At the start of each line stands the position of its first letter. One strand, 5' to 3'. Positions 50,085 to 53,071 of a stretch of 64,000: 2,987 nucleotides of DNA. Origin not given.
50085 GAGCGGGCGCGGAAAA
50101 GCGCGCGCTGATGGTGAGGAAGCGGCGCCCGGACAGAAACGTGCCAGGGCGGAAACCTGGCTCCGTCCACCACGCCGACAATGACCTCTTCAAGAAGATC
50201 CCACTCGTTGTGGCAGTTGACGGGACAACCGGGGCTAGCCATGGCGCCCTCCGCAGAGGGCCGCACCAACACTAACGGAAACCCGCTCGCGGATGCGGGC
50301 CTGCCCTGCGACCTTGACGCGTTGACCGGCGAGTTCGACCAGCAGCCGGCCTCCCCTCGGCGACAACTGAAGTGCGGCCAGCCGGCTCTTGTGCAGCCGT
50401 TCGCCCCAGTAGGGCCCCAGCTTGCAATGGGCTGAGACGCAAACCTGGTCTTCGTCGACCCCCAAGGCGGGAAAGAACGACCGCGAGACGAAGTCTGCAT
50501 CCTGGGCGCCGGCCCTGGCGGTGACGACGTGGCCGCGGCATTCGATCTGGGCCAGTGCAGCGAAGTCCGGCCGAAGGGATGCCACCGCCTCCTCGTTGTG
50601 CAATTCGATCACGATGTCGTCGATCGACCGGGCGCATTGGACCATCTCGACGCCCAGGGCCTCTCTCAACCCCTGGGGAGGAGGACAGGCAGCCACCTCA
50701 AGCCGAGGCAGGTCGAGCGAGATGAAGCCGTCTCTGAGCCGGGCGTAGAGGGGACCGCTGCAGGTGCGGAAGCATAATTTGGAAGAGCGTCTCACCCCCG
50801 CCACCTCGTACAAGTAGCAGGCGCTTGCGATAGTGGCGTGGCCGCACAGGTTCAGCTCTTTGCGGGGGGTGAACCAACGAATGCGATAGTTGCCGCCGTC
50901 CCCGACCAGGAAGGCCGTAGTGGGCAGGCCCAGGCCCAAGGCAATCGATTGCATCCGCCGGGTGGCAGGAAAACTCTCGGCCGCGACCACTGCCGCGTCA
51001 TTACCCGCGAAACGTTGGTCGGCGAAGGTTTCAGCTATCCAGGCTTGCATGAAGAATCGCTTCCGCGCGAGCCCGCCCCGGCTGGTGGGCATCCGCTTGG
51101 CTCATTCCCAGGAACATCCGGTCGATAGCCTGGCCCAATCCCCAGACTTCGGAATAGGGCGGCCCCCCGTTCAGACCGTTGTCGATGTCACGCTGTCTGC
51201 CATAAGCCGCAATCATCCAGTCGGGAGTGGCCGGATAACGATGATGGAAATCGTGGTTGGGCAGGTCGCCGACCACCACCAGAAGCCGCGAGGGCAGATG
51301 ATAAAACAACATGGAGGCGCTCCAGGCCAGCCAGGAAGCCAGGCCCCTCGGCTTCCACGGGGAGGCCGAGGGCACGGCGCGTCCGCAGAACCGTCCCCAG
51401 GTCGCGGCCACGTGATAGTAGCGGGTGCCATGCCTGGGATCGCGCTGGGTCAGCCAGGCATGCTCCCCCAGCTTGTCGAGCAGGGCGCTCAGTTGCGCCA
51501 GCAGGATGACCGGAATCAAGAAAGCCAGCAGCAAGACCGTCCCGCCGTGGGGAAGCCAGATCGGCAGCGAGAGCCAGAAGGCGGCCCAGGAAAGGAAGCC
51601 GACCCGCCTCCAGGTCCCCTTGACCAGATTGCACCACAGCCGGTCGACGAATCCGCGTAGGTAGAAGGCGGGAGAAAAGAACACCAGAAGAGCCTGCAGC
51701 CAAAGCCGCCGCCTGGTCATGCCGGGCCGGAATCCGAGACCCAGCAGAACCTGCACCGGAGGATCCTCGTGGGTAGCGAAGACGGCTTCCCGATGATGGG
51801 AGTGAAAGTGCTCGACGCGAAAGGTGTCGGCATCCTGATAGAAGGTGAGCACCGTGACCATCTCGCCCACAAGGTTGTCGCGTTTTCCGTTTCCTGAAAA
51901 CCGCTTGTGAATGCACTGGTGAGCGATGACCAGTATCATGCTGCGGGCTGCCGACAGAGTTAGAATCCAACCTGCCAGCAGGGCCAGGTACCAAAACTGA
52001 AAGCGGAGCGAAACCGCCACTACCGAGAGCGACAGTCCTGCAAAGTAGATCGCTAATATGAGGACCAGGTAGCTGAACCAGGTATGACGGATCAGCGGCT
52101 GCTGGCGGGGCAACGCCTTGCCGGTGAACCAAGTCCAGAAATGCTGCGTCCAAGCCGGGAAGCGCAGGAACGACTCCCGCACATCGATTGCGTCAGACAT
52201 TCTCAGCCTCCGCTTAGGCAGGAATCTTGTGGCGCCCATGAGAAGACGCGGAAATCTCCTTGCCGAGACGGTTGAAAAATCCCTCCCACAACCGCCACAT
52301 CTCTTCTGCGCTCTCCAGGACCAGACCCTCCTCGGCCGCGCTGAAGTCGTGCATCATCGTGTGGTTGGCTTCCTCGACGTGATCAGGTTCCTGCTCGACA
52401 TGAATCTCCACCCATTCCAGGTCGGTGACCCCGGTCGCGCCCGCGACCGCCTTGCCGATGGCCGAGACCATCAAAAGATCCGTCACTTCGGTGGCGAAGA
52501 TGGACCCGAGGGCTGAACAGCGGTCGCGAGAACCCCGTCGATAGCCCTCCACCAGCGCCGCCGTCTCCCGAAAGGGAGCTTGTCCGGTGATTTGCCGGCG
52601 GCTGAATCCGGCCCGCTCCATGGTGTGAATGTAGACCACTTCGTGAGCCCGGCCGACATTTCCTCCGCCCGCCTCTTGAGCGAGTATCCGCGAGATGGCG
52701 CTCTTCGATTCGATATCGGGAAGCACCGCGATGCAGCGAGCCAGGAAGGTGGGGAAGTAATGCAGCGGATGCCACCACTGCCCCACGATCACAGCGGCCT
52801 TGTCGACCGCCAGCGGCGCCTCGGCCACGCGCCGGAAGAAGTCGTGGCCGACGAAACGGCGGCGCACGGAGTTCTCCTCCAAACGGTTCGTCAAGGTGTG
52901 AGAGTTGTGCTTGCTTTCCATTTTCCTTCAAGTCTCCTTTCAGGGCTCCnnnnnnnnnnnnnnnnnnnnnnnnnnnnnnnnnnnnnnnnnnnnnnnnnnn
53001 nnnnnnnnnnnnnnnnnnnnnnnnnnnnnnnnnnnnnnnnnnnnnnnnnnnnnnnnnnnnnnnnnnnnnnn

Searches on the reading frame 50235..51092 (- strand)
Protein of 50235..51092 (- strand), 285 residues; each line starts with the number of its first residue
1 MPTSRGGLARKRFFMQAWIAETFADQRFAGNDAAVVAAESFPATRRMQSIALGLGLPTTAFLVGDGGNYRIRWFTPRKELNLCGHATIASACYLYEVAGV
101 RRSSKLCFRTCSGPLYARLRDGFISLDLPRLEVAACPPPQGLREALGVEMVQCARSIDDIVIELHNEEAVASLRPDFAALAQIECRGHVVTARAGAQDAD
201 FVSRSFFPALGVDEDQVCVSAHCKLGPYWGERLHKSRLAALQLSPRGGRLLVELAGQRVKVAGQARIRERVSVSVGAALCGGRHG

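Call 6: search_protein_families(library=pfam, proteins=[window:50235-51092:-], max_evalue=0.01)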
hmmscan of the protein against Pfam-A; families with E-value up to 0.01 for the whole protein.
window:50235-51092:- (285 aa): 1 family
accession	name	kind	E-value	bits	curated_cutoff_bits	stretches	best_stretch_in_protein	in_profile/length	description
PF02567.21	PhzC-PhzF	-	1.3e-50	172.9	27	1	21-266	2-276/281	Phenazine biosynthesis-like protein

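Call 9: search_protein_families(library=ncbifam, proteins=[window:50235-51092:-], max_evalue=0.001)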
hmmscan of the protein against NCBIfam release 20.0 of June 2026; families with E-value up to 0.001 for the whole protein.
window:50235-51092:- (285 aa): 2 families
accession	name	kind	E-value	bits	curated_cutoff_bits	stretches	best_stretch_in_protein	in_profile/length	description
TIGR00654.1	PhzF_family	subfamily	6.4e-30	104.5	76.2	1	20-249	8-261/298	PhzF family phenazine biosynthesis isomerase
NF007625.0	PRK10281.1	equivalog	4.7e-25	88.4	386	2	17-114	5-104/301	PhzF family isomerase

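Call 49: search_solved_structures(query=window:50235-51092:-, max_evalue=0.001)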
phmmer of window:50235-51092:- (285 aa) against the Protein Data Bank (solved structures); distinct sequences matched with E-value up to 0.001: 11.
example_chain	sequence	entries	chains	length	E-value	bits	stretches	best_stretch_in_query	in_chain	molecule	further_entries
1s7j_A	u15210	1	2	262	2.6e-53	184.4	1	18-267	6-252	phenazine biosynthesis protein PhzF family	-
4dun_A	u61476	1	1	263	3.6e-40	141.3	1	15-267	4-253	Putative phenazine biosynthesis PhzC/PhzF protein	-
1qya_A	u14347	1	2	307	2e-15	60.2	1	16-100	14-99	HYPOTHETICAL PROTEIN yddE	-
1sdj_A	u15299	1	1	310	2.3e-15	59.9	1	16-100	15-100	Hypothetical protein yddE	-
1qy9_A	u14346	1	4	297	2.8e-15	59.7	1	16-100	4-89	Uncharacterized isomerase YddE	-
1ym5_A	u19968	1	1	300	1.4e-12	50.8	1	21-250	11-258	Hypothetical 32.6 kDa protein in DAP2-SLT2 intergenic region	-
5iwe_A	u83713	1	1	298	9.4e-08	35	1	16-222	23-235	Trans-2,3-dihydro-3-hydroxyanthranilate isomerase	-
1u1v_A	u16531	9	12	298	9.6e-08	34.9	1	16-222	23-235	Phenazine biosynthesis protein phzF | Trans-2,3-dihydro-3-hydroxyanthranilate isomerase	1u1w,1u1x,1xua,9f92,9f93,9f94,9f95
3edn_A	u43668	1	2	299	1.5e-07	34.3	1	21-115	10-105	Phenazine biosynthesis protein, PhzF family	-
1t6k_A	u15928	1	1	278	2.5e-07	33.6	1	19-222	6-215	Phenazine biosynthesis protein phzF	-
1xub_A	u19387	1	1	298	2.3e-06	30.4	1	16-223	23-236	Phenazine biosynthesis protein phzF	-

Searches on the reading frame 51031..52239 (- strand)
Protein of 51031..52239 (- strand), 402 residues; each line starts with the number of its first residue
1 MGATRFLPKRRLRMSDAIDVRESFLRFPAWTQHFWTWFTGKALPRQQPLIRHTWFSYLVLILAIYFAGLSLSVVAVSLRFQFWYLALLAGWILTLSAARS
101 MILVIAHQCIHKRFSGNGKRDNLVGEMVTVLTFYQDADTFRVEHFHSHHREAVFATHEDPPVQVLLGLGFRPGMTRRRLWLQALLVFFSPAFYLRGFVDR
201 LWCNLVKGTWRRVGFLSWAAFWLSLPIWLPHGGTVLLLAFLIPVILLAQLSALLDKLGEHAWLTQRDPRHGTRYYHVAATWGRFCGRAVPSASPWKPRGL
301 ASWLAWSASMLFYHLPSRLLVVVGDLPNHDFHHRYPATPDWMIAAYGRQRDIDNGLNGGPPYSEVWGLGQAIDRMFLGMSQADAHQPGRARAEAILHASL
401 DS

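Call 6: search_protein_families(library=pfam, proteins=[window:51031-52239:-], max_evalue=0.01)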
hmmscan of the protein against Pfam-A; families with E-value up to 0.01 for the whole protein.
window:51031-52239:- (402 aa): 1 family
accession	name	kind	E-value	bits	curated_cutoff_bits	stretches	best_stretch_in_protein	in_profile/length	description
PF00487.30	FA_desaturase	-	6.9e-10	39.5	29.7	1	83-284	3-202/253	Fatty acid desaturase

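Call 9: search_protein_families(library=ncbifam, proteins=[window:51031-52239:-], max_evalue=0.001)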
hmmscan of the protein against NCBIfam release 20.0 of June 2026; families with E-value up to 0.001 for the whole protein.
window:51031-52239:- (402 aa): 2 families
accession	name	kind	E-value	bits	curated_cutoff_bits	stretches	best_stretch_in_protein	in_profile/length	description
NF041365.1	GntB_guanitoxin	equivalog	5.4e-05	22.7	380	1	71-265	34-227/308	guanitoxin biosynthesis L-arginine gamma (S) hydroxylase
NF052548.1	FAdesatDesABac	equivalog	0.00022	20.5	500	0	87-146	60-111/328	Delta(5) desaturase DesA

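Call 68: search_solved_structures(query=window:51031-52239:-, max_evalue=1)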
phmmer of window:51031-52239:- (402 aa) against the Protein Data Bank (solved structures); distinct sequences matched with E-value up to 1: 0.

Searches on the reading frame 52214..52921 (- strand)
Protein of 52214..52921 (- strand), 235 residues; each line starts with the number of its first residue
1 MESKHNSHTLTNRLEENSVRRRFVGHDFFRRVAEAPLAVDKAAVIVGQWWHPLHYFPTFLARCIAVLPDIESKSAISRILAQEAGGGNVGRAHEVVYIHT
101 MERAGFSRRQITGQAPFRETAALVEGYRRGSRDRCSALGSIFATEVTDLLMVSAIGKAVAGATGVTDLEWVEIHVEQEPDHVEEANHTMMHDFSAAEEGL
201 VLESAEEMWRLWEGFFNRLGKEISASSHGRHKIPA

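Call 6: search_protein_families(library=pfam, proteins=[window:52214-52921:-], max_evalue=0.01)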
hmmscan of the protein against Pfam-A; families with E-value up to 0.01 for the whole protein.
window:52214-52921:- (235 aa): 1 family
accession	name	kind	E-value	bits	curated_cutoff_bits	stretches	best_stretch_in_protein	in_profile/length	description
PF14518.11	Haem_oxygenas_2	-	3e-21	76.4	28.9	1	47-212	5-176/177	Iron-containing redox enzyme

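Call 9: search_protein_families(library=ncbifam, proteins=[window:52214-52921:-], max_evalue=0.001)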
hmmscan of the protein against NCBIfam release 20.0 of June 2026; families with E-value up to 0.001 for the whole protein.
window:52214-52921:- (235 aa): 2 families
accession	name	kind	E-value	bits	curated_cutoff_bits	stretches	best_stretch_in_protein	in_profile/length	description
TIGR04305.1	fol_rel_CADD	subfamily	2.1e-08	34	200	1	14-213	5-204/212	CADD family putative folate metabolism protein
NF042919.1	ChlAlygly_Syn_BesC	equivalog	0.00032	20.2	500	1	48-185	77-214/257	4-chloro-allylglycine synthase BesC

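Call 48: search_solved_structures(query=window:52214-52921:-, max_evalue=0.1)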
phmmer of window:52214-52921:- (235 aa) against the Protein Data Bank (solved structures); distinct sequences matched with E-value up to 0.1: 1.
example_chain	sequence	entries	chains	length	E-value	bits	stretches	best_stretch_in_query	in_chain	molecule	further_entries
7twa_A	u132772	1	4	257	0.00013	24.9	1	21-186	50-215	4-chloro-allylglycine synthase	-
